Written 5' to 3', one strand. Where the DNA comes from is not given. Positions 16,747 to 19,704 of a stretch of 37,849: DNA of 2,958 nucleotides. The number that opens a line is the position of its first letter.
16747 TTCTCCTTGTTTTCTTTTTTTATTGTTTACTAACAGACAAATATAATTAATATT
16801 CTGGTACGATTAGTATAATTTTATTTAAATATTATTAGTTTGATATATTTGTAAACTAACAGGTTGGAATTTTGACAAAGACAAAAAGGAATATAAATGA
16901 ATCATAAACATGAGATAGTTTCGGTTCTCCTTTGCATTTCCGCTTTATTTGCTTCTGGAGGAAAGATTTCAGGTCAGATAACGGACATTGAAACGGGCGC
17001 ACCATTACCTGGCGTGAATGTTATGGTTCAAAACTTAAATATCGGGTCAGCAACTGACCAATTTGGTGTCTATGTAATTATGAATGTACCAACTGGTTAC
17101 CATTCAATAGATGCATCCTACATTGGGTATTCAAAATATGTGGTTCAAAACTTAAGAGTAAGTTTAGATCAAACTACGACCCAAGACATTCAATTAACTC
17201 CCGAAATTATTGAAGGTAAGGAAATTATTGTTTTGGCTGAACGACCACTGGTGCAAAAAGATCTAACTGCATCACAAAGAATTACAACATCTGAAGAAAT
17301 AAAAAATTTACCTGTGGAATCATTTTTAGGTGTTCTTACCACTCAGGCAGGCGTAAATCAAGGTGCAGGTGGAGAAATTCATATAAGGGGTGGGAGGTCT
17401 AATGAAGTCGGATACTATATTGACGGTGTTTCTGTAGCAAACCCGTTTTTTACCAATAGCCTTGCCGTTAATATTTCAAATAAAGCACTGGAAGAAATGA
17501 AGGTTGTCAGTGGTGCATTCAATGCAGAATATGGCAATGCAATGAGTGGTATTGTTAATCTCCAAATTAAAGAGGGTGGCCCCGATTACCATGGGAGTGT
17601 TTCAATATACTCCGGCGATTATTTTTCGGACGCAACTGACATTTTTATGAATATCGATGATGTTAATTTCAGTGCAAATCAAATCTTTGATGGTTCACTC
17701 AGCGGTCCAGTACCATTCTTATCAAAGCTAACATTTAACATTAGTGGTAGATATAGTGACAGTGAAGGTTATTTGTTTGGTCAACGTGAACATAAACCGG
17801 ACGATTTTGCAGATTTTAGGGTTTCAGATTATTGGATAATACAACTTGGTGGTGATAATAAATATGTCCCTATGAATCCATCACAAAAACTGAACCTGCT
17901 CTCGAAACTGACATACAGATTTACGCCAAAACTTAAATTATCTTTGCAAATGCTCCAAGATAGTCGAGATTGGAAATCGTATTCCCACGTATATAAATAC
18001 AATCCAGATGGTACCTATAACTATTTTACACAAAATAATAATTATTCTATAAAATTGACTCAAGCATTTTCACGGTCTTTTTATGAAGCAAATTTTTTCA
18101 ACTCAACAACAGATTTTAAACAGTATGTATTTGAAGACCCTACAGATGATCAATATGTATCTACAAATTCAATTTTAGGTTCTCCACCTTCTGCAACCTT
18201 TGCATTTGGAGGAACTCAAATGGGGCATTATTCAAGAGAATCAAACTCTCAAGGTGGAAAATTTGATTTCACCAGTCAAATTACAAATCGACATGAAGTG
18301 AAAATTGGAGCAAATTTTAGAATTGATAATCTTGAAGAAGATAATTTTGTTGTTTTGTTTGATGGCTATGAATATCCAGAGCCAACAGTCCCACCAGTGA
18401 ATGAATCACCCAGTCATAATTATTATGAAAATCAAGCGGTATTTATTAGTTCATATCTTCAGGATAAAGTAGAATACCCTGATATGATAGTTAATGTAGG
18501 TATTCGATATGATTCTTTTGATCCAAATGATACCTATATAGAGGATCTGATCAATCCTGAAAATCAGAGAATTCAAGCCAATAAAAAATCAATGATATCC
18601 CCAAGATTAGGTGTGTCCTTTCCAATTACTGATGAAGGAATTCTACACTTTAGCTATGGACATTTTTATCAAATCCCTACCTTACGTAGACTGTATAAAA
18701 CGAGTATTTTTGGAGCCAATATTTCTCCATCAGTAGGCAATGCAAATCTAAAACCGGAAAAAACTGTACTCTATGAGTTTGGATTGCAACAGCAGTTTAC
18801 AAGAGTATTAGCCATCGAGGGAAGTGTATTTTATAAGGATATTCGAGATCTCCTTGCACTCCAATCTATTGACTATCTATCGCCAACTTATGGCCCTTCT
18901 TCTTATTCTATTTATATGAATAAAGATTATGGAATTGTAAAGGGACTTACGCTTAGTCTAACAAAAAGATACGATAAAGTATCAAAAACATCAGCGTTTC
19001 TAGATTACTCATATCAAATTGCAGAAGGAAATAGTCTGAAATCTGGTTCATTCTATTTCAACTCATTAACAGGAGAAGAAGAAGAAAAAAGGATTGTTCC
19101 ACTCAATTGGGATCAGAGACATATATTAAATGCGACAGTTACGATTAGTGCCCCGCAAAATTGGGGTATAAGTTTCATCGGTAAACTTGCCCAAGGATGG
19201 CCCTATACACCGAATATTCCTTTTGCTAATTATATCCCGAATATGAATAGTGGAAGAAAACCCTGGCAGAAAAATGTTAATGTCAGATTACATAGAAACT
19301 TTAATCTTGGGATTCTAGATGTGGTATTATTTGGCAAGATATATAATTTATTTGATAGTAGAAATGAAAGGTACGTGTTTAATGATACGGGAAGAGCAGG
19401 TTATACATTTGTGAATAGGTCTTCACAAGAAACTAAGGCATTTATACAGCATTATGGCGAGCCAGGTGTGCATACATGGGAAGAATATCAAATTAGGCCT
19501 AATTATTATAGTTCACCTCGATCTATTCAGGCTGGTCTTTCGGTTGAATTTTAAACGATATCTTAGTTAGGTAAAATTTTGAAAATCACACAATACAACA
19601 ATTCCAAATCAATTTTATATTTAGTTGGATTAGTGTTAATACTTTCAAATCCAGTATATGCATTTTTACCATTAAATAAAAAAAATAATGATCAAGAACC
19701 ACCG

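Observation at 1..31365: Peptidoglycan-scavenging locus combining T9SS-secreted murein hydrolases with muropeptide-recycling enzymes and transporters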

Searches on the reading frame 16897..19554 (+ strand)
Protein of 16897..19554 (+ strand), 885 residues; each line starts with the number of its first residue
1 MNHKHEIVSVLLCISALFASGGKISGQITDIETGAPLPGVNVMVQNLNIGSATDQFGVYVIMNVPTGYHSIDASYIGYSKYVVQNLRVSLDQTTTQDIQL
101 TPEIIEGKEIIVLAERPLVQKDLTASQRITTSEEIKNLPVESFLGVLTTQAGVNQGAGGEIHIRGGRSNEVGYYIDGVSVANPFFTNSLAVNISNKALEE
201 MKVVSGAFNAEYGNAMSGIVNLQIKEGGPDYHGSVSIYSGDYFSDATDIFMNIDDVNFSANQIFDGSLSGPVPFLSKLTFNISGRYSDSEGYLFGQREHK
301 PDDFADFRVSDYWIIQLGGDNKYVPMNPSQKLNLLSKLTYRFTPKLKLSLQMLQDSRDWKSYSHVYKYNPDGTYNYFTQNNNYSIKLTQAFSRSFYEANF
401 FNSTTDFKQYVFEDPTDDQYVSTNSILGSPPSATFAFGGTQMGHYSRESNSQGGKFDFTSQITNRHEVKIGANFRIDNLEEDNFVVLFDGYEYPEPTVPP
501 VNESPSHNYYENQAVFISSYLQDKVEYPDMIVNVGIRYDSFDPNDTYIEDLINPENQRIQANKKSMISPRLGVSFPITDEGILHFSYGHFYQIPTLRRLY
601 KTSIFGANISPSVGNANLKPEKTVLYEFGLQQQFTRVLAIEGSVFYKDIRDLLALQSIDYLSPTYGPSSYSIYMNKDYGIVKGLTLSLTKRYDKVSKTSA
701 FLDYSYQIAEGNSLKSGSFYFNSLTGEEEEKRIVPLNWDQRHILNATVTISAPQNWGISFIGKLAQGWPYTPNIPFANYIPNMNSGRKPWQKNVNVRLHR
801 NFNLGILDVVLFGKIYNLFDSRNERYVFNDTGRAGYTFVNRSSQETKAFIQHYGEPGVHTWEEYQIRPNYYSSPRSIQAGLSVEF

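Call 4: search_protein_families(library=pfam, proteins=[window:16897-19554:+], max_evalue=0.01)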
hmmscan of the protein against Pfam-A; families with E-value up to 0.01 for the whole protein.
window:16897-19554:+ (885 aa): 4 families
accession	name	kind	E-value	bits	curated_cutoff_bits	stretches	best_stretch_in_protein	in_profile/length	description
PF00593.30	TonB_dep_Rec_b-barrel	-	8.7e-26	92.2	27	1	354-818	16-436/436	TonB dependent receptor-like, beta-barrel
PF13715.12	CarbopepD_reg_2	-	2e-16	60.2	32.2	1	24-112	1-88/88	CarboxypepD_reg-like domain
PF13620.12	CarboxypepD_reg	-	2.6e-16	60.1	32.3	1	24-101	2-82/82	Carboxypeptidase regulatory-like domain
PF07715.20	Plug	-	1.1e-12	48.8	23.9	1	120-218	2-106/107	TonB-dependent Receptor Plug Domain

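Call 8: search_protein_families(library=ncbifam, proteins=[window:16897-19554:+], max_evalue=0.001)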
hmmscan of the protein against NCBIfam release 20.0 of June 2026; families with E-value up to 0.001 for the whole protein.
window:16897-19554:+ (885 aa): 13 families
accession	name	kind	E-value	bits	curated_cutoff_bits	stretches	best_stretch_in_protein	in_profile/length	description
TIGR01785.1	TonB-hemin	subfamily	7.7e-26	90.7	316.85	1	109-723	3-572/677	TonB-dependent heme/hemoglobin receptor family protein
TIGR01786.1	TonB-hemlactrns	subfamily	4.1e-20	71.7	323.75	1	120-707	18-583/719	TonB-dependent hemoglobin/transferrin/lactoferrin family receptor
NF052345.1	S_layer_anammox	exception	2.1e-11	42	1400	1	20-154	1311-1441/1596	Kustd1514 family S-layer glycoprotein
NF049947.1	TonB_dep_PCPU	exception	5.9e-11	41.3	800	1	490-724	368-591/685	TonB-dependent receptor, PCPU motif-type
NF049944.1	TonB_dep_PUIUD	equivalog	9.5e-10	37.4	850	1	515-709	392-573/686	TonB-dependent receptor, PUIUD motif-type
TIGR01779.1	TonB-B12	equivalog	3.5e-09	35.8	599.7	1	109-231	30-160/614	TonB-dependent vitamin B12 receptor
NF041535.1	TonB_rec_PqqU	equivalog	3.3e-08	32.3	1200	1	171-244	77-149/676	TonB-dependent receptor PqqU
NF049946.1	TonB_dep_CU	exception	7.2e-08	31.2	700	1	457-711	355-577/683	TonB-dependent receptor, CU motif-type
TIGR01782.1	TonB-Xanth-Caul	subfamily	2.6e-07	29.3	310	1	418-695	445-729/868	TonB-dependent receptor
NF010010.0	PRK13483.1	equivalog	8.8e-07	27.3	927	1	566-747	403-583/660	ligand-gated channel protein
NF010012.0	PRK13486.1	equivalog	6.4e-06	24.8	924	0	566-665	416-517/696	TonB-dependent receptor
NF010038.0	PRK13513.1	equivalog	1.7e-05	23.6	942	0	566-755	395-579/659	ligand-gated channel protein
NF010048.1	PRK13524.1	subfamily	0.00071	18.1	493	0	196-239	146-190/744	FepA family TonB-dependent siderophore receptor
